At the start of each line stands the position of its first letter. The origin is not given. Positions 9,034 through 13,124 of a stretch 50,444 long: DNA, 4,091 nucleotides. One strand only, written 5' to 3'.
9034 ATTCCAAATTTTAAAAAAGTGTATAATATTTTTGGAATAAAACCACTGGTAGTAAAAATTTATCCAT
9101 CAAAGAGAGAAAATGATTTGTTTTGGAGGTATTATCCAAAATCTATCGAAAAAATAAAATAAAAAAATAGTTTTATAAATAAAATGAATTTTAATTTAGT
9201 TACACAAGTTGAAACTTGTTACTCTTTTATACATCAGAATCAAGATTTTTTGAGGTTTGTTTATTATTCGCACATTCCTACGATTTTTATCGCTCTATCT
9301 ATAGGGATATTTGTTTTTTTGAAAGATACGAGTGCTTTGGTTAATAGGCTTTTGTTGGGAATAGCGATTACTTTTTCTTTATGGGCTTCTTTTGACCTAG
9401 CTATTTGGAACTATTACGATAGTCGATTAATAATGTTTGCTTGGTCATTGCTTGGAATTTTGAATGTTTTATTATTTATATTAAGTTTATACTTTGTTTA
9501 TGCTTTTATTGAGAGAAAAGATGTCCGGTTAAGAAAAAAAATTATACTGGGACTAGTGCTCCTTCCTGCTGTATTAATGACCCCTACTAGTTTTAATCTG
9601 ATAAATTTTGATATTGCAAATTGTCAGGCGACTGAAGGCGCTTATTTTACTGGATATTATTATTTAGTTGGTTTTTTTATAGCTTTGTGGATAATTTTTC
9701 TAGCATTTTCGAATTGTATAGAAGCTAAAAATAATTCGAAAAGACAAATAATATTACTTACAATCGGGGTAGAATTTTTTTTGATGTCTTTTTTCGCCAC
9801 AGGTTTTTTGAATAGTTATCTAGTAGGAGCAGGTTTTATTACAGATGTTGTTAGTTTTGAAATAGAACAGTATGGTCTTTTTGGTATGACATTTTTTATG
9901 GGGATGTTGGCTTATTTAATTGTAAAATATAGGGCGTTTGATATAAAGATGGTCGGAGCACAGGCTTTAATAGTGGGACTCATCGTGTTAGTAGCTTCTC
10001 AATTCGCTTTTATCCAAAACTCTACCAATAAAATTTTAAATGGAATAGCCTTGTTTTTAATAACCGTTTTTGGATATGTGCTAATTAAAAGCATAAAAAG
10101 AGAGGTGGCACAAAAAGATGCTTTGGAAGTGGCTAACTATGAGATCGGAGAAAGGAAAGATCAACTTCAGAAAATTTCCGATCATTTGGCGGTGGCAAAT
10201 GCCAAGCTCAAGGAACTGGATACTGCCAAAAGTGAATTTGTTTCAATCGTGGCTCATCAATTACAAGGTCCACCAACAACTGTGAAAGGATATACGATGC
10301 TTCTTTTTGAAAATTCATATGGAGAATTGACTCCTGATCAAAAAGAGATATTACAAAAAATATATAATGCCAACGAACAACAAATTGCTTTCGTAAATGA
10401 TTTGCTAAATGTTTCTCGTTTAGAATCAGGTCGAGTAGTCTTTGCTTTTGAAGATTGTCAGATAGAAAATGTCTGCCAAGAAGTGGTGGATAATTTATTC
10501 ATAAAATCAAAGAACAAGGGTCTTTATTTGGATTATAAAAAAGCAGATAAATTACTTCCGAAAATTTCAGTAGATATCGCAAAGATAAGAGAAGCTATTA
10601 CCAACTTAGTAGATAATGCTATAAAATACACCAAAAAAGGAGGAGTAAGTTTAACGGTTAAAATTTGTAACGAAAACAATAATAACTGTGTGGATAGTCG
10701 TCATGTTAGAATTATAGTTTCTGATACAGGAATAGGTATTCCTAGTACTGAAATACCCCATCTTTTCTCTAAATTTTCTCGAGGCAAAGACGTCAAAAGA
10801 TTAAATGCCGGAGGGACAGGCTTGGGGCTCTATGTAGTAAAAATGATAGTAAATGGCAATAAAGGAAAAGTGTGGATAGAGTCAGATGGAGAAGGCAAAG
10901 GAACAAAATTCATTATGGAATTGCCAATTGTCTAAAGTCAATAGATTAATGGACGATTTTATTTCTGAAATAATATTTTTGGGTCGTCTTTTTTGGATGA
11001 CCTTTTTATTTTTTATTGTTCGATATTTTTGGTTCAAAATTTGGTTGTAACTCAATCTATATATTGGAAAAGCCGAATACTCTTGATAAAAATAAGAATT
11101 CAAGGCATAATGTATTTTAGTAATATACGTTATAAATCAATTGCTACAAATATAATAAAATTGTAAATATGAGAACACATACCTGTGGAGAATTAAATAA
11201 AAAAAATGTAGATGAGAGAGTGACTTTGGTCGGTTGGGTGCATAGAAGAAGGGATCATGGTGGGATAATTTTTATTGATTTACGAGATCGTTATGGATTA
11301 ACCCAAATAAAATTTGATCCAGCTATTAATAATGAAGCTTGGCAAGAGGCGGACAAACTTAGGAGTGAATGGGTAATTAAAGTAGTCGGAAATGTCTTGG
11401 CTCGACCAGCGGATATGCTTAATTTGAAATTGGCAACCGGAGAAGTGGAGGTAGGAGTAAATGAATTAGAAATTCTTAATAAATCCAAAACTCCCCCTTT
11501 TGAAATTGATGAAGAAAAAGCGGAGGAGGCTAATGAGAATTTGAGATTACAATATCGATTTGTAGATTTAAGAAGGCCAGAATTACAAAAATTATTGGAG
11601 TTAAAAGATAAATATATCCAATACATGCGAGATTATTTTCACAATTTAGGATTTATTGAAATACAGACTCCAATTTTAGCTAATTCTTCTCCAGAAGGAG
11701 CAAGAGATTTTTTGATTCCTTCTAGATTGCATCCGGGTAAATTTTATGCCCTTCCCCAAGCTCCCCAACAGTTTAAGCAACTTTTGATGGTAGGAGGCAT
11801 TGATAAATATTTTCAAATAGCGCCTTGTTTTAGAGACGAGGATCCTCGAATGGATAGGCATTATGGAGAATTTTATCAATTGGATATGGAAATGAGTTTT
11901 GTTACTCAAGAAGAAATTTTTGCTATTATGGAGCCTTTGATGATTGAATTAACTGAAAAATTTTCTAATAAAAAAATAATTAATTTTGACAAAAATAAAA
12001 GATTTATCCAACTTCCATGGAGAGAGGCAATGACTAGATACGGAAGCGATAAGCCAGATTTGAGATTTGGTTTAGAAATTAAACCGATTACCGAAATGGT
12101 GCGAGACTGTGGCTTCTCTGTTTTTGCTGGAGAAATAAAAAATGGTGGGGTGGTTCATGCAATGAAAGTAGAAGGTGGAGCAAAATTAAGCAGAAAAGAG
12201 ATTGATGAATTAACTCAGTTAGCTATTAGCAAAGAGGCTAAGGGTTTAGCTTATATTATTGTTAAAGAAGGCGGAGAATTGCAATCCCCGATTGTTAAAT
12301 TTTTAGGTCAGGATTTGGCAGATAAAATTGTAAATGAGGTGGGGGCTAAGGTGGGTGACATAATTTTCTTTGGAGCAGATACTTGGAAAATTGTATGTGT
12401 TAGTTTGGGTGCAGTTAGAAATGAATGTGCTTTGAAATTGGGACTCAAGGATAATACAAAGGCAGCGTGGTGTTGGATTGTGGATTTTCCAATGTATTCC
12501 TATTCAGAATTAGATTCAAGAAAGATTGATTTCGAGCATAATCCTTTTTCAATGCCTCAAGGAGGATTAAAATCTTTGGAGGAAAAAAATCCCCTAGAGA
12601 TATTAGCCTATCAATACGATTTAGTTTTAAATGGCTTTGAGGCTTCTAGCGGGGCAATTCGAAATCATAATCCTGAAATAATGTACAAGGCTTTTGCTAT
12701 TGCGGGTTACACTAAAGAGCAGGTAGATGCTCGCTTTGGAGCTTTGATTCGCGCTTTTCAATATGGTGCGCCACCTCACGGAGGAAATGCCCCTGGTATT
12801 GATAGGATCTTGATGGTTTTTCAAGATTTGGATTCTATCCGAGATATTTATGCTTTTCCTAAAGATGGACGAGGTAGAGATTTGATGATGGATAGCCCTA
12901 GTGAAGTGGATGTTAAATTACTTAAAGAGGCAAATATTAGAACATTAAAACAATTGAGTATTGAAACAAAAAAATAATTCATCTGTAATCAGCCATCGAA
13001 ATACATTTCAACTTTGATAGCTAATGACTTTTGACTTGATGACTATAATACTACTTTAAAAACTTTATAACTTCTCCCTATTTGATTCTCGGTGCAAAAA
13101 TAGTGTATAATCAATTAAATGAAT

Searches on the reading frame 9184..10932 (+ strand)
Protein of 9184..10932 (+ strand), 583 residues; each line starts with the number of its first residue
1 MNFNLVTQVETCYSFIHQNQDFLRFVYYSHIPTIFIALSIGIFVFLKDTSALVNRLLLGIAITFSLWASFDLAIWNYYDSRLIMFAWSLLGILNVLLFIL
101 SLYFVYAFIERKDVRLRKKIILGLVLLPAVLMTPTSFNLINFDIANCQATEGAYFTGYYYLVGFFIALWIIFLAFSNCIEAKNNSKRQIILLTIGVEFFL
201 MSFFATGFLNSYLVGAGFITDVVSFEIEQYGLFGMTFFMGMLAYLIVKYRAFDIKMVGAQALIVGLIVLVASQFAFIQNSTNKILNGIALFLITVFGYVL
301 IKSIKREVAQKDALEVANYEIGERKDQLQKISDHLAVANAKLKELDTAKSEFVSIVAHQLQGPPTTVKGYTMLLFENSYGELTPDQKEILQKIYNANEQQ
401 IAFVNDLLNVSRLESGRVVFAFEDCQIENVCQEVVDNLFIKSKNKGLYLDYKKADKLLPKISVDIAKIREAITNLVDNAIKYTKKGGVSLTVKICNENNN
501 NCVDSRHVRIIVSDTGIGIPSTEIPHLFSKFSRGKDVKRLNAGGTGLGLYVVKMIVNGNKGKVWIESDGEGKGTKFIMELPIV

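Call 37: search_protein_families(library=pfam, proteins=[window:9184-10932:+])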
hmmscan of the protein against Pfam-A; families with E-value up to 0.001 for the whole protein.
window:9184-10932:+ (583 aa): 2 families
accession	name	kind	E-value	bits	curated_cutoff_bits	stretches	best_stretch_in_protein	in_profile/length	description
PF02518.31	HATPase_c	-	1.4e-25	90.4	26.4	1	464-582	2-109/111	Histidine kinase-, DNA gyrase B-, and HSP90-like ATPase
PF00512.31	HisKA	-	4.9e-11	43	26.9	1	348-416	1-66/66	His Kinase A (phospho-acceptor) domain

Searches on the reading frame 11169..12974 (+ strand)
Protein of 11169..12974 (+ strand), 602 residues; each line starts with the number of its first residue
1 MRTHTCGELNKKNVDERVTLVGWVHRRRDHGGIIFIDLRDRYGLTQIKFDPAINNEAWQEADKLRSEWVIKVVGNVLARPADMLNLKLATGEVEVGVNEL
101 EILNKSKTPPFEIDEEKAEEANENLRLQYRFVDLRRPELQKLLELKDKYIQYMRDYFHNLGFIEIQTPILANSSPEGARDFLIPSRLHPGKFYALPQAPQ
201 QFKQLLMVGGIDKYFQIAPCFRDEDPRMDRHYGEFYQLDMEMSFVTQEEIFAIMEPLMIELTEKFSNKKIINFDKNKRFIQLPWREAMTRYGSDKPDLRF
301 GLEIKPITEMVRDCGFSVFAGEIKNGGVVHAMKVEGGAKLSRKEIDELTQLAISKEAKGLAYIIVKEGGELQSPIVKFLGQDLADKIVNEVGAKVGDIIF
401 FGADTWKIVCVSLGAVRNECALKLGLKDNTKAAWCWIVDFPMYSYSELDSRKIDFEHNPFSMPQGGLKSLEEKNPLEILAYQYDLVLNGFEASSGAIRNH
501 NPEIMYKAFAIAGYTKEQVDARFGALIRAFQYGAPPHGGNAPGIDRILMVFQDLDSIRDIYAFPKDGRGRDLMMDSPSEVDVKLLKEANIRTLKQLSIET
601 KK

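Call 37: search_protein_families(library=pfam, proteins=[window:11169-12974:+])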
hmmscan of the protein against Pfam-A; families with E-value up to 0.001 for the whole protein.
window:11169-12974:+ (602 aa): 3 families
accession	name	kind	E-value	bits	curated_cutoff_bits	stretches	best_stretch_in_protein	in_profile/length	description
PF00152.25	tRNA-synt_2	-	5.1e-107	357.9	25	1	122-566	1-307/308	tRNA synthetases class II (D, K and N)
PF02938.19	GAD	-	1e-24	87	23.4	1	319-413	1-95/95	GAD domain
PF01336.31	tRNA_anti-codon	-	2.8e-16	59.7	27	1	18-103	1-75/75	OB-fold nucleic acid binding domain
